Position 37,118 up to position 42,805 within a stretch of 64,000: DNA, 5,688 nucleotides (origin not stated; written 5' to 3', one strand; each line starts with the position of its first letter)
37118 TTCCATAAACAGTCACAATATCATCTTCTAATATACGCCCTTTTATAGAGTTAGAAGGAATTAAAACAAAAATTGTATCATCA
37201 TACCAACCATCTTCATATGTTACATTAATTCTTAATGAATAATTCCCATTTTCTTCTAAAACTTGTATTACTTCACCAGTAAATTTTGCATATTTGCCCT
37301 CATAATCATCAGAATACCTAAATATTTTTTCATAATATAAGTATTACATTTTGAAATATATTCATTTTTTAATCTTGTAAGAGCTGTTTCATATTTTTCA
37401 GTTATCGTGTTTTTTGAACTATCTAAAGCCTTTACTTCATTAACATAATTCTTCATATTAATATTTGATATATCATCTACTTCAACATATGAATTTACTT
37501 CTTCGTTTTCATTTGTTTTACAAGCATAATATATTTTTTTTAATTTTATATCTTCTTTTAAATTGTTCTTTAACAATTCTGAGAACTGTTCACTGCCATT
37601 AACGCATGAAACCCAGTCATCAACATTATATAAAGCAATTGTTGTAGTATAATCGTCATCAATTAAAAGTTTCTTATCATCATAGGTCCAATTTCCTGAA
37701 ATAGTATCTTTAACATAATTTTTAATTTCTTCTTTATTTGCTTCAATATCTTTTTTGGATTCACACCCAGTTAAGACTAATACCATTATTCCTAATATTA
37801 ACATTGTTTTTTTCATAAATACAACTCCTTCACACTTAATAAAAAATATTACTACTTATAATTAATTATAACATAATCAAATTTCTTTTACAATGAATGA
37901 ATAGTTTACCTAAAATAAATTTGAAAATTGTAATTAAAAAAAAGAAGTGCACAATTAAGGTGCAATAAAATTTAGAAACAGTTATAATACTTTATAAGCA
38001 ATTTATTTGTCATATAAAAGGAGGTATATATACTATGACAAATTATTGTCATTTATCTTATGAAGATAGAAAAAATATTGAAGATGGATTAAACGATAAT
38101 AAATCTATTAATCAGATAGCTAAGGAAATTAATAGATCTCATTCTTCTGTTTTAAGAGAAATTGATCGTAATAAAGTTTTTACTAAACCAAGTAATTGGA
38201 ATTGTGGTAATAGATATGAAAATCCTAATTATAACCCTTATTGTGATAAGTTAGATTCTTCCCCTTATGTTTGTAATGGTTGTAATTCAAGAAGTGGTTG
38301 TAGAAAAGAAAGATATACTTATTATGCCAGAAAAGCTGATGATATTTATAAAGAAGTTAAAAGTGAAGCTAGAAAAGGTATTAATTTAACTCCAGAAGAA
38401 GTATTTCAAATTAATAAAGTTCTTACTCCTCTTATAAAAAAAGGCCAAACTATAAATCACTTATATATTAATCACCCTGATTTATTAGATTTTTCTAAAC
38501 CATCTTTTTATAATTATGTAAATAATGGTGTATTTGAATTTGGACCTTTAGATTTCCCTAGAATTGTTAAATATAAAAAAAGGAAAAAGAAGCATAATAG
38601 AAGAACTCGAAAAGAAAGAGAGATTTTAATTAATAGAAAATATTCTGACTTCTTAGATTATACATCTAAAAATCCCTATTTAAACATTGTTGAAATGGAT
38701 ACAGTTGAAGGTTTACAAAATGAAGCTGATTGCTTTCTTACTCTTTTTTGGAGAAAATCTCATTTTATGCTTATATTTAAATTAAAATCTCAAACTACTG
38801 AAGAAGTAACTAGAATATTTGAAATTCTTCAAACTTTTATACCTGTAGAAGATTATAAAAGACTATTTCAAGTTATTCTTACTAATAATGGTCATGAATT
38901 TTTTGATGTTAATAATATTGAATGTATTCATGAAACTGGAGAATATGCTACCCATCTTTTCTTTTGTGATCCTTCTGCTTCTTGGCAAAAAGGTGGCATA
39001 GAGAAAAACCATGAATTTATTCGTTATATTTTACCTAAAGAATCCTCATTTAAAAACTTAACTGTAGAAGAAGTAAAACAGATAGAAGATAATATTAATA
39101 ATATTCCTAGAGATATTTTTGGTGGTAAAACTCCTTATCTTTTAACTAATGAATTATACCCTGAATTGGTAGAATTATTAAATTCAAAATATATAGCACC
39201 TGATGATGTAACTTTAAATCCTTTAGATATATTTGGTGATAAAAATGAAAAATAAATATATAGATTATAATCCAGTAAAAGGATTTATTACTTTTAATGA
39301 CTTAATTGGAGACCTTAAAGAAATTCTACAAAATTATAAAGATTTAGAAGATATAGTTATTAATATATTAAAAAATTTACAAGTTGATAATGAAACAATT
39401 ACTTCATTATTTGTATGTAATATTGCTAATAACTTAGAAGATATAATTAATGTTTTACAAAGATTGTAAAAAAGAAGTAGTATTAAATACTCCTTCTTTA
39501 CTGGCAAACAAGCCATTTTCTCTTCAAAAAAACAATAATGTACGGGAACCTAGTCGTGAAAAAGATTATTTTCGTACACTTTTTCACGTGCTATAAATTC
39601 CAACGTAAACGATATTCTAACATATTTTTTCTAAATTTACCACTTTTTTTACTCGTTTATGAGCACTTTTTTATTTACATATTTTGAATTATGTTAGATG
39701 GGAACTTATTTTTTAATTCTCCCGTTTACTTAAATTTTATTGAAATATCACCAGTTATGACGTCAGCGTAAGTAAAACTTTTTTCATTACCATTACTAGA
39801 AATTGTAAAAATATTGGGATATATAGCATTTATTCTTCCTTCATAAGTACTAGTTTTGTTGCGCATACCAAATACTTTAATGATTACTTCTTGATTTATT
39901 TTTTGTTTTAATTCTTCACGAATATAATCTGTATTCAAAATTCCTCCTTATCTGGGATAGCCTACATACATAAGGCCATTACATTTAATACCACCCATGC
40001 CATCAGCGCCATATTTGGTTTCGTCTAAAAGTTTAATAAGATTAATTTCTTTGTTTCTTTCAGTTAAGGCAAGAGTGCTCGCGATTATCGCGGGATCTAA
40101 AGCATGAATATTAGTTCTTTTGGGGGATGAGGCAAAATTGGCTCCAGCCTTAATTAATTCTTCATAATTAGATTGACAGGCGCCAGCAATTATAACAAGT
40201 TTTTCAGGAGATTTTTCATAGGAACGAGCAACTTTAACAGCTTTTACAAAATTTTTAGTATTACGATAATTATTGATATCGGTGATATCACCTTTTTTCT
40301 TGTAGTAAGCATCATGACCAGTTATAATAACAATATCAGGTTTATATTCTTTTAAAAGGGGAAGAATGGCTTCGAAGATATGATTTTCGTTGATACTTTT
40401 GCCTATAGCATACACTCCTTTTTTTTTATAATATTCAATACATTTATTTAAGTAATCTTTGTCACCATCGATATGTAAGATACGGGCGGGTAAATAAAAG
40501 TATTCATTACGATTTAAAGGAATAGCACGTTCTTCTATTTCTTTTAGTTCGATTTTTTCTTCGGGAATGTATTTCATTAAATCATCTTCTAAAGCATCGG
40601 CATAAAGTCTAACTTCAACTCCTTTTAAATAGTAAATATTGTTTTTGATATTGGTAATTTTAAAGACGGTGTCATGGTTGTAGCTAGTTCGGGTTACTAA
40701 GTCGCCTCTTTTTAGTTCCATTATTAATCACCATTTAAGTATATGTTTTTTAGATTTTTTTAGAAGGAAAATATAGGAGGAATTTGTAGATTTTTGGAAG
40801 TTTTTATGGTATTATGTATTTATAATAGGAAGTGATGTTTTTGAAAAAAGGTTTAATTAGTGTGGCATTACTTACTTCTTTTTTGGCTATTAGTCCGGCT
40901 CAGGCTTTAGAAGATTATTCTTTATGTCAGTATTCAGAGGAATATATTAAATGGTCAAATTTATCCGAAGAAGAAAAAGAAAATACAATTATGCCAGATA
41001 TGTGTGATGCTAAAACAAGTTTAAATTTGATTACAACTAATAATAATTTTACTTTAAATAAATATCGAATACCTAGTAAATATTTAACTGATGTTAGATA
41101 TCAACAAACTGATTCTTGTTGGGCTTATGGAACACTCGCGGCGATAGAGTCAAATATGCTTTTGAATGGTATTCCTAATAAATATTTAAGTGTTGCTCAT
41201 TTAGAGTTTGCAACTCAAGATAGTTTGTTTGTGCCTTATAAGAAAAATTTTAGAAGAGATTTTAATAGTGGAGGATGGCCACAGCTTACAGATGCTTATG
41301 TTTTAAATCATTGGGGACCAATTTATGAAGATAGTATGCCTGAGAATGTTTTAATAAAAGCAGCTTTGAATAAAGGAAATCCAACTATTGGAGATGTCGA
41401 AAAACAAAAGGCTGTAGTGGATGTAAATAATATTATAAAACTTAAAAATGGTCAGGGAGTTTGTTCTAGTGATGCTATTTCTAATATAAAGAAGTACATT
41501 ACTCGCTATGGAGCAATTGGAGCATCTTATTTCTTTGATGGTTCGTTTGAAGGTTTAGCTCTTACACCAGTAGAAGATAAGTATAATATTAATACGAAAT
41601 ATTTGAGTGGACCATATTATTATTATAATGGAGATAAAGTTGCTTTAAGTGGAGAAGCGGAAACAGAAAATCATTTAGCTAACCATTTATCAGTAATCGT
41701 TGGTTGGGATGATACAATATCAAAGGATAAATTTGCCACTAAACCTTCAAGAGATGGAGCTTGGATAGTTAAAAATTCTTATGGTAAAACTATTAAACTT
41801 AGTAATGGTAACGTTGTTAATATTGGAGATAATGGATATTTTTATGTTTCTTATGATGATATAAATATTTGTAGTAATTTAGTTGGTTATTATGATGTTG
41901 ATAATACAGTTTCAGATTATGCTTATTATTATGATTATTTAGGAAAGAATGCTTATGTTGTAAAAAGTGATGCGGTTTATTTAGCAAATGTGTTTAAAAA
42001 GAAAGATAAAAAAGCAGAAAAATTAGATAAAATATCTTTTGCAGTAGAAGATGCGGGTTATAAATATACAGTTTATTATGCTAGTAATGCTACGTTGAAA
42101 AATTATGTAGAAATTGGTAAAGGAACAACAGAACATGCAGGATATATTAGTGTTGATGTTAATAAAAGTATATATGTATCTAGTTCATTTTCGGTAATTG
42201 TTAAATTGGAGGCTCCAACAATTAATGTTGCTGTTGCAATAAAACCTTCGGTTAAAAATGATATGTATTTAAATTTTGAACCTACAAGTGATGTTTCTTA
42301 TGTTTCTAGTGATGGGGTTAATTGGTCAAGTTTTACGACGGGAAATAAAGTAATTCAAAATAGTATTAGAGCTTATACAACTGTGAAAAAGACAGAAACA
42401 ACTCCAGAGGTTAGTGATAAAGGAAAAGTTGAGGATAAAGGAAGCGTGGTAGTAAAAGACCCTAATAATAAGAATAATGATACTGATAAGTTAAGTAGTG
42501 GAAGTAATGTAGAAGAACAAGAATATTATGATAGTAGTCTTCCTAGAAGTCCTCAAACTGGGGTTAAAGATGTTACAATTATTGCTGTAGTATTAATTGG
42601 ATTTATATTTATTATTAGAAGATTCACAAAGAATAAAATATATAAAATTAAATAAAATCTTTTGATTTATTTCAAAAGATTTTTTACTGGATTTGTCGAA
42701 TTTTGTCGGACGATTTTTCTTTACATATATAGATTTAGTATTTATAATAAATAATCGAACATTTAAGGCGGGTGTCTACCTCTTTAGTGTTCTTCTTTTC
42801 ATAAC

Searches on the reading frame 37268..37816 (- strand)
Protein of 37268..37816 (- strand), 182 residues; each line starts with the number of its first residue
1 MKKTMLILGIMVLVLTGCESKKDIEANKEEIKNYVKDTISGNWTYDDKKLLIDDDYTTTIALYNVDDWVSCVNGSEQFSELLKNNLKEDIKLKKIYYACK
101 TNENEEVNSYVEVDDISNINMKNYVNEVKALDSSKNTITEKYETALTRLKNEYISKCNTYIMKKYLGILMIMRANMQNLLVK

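Call 12: search_protein_families(library=pfam, proteins=[window:37268-37816:-], max_evalue=0.00001)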
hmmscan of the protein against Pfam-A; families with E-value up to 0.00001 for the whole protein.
window:37268-37816:- (182 aa): 0 families

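Call 56: search_protein_families(library=pfam, proteins=[window:37268-37816:-], max_evalue=0.1)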
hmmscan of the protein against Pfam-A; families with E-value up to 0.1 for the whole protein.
window:37268-37816:- (182 aa): 1 family
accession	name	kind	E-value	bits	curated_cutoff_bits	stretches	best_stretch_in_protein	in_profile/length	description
PF04395.17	Poxvirus_B22R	-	0.053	13.5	25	1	69-129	13-73/204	Poxvirus B22R protein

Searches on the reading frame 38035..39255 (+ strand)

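Call 12: search_protein_families(library=pfam, proteins=[window:38035-39255:+], max_evalue=0.00001)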
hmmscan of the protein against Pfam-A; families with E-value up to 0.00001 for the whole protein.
window:38035-39255:+ (406 aa): 1 family
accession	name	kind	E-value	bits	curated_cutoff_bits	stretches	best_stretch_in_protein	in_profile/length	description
PF13936.12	HTH_38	-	2.8e-15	56.2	27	1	4-46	2-44/44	Helix-turn-helix domain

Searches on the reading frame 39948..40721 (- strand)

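Call 13: search_protein_families(library=pfam, proteins=[window:39948-40721:-], max_evalue=0.00001)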
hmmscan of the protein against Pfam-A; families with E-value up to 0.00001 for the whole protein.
window:39948-40721:- (257 aa): 1 family
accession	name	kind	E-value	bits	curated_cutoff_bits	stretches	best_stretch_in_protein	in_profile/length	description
PF05582.17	Peptidase_U57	-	2.1e-90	303.2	25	2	68-256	92-280/280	YabG peptidase U57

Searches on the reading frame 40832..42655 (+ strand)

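Call 13: search_protein_families(library=pfam, proteins=[window:40832-42655:+], max_evalue=0.00001)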
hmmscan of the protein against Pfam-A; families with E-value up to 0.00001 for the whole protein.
window:40832-42655:+ (607 aa): 0 families

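Call 56: search_protein_families(library=pfam, proteins=[window:40832-42655:+], max_evalue=0.1)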
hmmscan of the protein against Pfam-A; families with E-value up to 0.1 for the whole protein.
window:40832-42655:+ (607 aa): 1 family
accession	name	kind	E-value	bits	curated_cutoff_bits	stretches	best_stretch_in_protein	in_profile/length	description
PF00112.29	Peptidase_C1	-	3.7e-05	24.3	20.7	0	82-120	11-51/220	Papain family cysteine protease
